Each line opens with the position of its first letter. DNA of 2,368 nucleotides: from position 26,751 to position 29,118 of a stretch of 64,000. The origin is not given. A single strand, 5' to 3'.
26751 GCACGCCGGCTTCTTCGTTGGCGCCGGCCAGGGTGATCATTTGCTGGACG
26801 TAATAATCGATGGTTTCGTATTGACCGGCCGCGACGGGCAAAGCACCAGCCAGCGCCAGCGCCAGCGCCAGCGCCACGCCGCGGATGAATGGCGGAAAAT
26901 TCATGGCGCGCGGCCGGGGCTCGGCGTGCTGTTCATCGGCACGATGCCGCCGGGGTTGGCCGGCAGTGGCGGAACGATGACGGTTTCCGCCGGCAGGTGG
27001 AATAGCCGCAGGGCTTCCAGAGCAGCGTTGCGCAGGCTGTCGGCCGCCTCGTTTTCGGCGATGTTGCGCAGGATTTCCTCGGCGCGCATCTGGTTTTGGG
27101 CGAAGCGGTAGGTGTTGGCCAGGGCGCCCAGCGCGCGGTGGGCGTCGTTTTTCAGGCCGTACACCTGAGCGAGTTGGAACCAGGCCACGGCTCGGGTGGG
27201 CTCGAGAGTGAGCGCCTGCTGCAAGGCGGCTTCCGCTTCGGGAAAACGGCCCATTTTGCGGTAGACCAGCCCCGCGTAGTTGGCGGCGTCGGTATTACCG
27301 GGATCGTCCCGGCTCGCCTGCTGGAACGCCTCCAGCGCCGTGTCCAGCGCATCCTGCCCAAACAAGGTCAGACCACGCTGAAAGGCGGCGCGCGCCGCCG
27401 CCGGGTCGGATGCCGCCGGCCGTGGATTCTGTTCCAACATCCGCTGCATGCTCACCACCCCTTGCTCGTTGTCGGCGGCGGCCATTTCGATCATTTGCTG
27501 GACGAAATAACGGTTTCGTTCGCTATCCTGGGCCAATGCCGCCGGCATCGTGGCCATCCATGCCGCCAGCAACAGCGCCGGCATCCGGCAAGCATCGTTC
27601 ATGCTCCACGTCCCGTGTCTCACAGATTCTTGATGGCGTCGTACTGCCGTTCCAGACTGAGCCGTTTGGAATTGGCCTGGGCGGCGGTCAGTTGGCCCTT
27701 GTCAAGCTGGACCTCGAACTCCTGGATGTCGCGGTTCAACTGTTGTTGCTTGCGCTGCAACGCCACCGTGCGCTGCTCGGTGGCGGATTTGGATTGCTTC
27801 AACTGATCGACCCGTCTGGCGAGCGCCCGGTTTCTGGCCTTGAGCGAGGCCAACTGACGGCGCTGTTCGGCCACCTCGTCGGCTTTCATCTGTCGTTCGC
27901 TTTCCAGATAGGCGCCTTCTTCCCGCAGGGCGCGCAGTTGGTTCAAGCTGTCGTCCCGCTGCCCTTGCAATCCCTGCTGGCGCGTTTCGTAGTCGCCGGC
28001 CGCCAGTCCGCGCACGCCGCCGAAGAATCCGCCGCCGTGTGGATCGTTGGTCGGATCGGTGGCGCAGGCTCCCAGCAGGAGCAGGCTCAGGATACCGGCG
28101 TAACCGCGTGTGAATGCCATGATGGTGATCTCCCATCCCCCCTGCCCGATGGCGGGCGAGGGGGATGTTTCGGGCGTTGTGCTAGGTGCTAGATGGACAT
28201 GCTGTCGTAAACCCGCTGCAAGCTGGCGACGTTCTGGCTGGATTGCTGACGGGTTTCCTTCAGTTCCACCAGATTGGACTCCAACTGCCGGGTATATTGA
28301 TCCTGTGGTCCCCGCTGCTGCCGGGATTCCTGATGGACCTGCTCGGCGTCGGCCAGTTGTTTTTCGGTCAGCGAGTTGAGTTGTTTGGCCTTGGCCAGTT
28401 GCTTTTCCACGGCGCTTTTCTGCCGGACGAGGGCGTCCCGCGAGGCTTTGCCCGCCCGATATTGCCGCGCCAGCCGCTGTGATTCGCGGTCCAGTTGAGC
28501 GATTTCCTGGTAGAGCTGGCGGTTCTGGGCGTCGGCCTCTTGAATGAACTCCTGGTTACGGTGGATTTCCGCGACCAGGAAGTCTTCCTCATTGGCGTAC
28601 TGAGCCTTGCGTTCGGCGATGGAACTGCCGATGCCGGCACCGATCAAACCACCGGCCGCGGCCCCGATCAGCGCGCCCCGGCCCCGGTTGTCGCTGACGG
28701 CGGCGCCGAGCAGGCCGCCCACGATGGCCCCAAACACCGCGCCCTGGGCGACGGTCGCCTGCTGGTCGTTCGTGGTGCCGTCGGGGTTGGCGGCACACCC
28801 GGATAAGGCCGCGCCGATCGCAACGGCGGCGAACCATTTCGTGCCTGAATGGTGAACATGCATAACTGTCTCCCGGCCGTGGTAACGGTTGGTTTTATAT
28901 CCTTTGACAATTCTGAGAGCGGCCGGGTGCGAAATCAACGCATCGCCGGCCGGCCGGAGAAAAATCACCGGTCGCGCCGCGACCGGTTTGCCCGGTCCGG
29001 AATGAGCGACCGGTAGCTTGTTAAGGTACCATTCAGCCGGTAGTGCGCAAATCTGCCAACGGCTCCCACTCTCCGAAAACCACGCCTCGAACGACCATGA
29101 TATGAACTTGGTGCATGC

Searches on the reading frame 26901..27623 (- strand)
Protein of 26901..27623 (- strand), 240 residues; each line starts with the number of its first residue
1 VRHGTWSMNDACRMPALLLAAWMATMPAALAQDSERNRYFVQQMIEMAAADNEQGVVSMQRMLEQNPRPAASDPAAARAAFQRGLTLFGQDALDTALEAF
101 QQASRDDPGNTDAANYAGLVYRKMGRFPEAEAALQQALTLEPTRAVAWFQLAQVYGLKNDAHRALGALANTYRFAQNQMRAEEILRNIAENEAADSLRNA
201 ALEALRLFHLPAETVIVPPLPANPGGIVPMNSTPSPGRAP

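Call 3: search_protein_families(library=pfam, proteins=[window:26901-27623:-], max_evalue=0.01)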
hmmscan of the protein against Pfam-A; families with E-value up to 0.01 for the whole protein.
window:26901-27623:- (240 aa): 17 families
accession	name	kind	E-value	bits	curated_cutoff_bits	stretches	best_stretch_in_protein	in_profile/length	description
PF07719.23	TPR_2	-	3e-11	43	27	1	113-143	3-33/34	Tetratricopeptide repeat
PF13431.12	TPR_17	-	4.7e-11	42.5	24.4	1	134-165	2-33/34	Tetratricopeptide repeat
PF00515.34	TPR_1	-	1.5e-10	40.9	27.8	1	118-143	8-33/34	Tetratricopeptide repeat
PF14559.12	TPR_19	-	2.7e-10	40.9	25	2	87-143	1-57/68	Tetratricopeptide repeat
PF13414.12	TPR_11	-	3e-10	40.1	26.8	2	118-156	1-39/42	TPR repeat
PF13428.12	TPR_14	-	1.3e-08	35.1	23.5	1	116-154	6-44/44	Tetratricopeptide repeat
PF13424.12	TPR_12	-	1.5e-08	35.1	30.1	2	77-139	10-73/77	Tetratricopeptide repeat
PF13181.12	TPR_8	-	6.2e-08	32.6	25.7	1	118-143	8-33/34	Tetratricopeptide repeat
PF13432.12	TPR_16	-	1.3e-06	29.2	32.7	1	118-173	4-58/65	Tetratricopeptide repeat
PF13371.12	TPR_9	-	9.6e-06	26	35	0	61-114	13-66/73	Tetratricopeptide repeat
PF13176.12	TPR_7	-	2.2e-05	24.6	27.9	1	118-143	6-31/36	Tetratricopeptide repeat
PF12895.13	ANAPC3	-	2.4e-05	25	27.2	0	72-136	18-81/82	Anaphase-promoting complex, cyclosome, subunit 3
PF23914.1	TPR_CcmH_CycH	-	0.00039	20.7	42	1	133-180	38-85/158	Cytochrome c-type biogenesis protein H TPR domain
PF13174.12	TPR_6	-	0.00049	21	26.3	0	116-142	5-31/33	Tetratricopeptide repeat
PF13374.12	TPR_10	-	0.0021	18.5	27.5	1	113-139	4-30/42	Tetratricopeptide repeat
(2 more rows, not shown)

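Call 9: search_protein_families(library=ncbifam, proteins=[window:26901-27623:-], max_evalue=0.1)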
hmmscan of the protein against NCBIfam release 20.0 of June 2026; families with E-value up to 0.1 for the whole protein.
window:26901-27623:- (240 aa): 21 families
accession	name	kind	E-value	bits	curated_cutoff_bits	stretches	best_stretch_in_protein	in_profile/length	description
TIGR02521.1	type_IV_pilW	equivalog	9.3e-14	51.5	154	2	86-190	108-214/234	type IV pilus biogenesis/stability protein PilW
NF040959.1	MamA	equivalog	1.8e-08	34.1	200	1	33-173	33-167/204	magnetosome protein MamA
TIGR02917.1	PEP_TPR_lipo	equivalog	1.6e-07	29.6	312.2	1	45-189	94-239/899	XrtA/PEP-CTERM system TPR-repeat protein PrsT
NF053607.1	CHU_0125_OmpA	equivalog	1.7e-06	26.9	620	1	76-198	18-140/639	CHU_0125 family OmpA-like outer membrane integrity protein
TIGR02552.1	LcrH_SycD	equivalog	2e-06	27.6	104.8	1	81-189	22-130/136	SycD/LcrH family type III secretion system chaperone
NF047371.1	FlcA_CTERM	equivalog_domain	3.5e-05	22.5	300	1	42-188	276-392/646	periplasmic flagellar collar protein FlcA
NF033762.1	social_mot_Tgl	equivalog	8.9e-05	21.9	225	1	78-155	32-110/252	social motility TPR repeat lipoprotein Tgl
NF008391.2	PRK11189.1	equivalog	0.00015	21.4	250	1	29-150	20-138/297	lipoprotein NlpI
NF033920.0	C39_PA2778_fam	equivalog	0.0014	18.1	150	1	60-142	173-255/255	PA2778 family cysteine peptidase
NF047558.1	TPR_END_plus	domain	0.0015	18.4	32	0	147-172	1-26/56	TPR end-of-group domain-containing protein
NF040561.1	PrimPol_Msp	equivalog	0.0059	15.2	200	1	94-186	8-99/515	CRISPR-associated primase-polymerase type A1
NF047373.1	BB0259_flg_lyt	exception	0.0062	15.4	234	1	40-188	213-365/705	flagellar assembly lytic transglycosylase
NF052400.1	M48_BAM_BepA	equivalog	0.0063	15.3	570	1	89-204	353-468/483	beta-barrel assembly-enhancing protease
NF002725.1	PRK02603.1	equivalog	0.011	15.8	143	0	92-152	87-147/173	photosystem I assembly protein Ycf3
NF008757.0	PRK11788.1-5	equivalog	0.011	14.9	363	1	33-195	172-331/388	lipopolysaccharide assembly protein LapB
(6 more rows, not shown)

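Call 13: search_protein_families(library=padloc, proteins=[window:26901-27623:-], max_evalue=0.01)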
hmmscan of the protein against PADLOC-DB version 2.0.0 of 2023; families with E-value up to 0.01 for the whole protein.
window:26901-27623:- (240 aa): 0 families

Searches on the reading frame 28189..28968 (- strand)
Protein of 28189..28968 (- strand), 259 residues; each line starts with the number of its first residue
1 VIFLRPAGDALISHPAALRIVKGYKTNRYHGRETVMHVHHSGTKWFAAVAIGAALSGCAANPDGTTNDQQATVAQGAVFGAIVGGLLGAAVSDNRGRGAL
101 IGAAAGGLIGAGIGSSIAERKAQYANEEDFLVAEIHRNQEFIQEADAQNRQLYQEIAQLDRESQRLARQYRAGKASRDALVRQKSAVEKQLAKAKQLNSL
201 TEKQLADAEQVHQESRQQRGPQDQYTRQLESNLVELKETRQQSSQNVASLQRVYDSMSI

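Call 12: search_protein_families(library=pfam, proteins=[window:28189-28968:-], max_evalue=0.0001)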
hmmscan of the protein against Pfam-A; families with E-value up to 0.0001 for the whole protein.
window:28189-28968:- (259 aa): 3 families
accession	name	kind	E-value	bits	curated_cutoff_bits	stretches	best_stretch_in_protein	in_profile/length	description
PF13488.11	Gly-zipper_Omp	-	1.7e-08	34.7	25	1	76-119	2-44/46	Glycine zipper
PF13441.11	Gly-zipper_YMGG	-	8.5e-08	32.2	28.9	1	74-115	4-44/45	YMGG-like Gly-zipper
PF05433.20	Rick_17kDa_Anti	-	2.3e-06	27.9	24.2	1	76-114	2-43/43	Glycine zipper 2TM domain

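Call 46: search_protein_families(library=pfam, proteins=[window:28189-28968:-], max_evalue=0.1)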
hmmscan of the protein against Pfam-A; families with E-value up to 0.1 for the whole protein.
window:28189-28968:- (259 aa): 5 families
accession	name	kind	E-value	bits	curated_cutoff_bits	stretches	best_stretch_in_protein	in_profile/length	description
PF13488.11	Gly-zipper_Omp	-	1.7e-08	34.7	25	1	76-119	2-44/46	Glycine zipper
PF13441.11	Gly-zipper_YMGG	-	8.5e-08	32.2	28.9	1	74-115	4-44/45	YMGG-like Gly-zipper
PF05433.20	Rick_17kDa_Anti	-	2.3e-06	27.9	24.2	1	76-114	2-43/43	Glycine zipper 2TM domain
PF24611.2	Spectrin_Anc-1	-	0.0032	18.2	33.2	1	139-237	14-111/115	Nuclear anchorage protein 1, spectrin-like repeat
PF13436.11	Gly-zipper_OmpA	-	0.044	14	27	1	75-111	2-41/44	Glycine-zipper domain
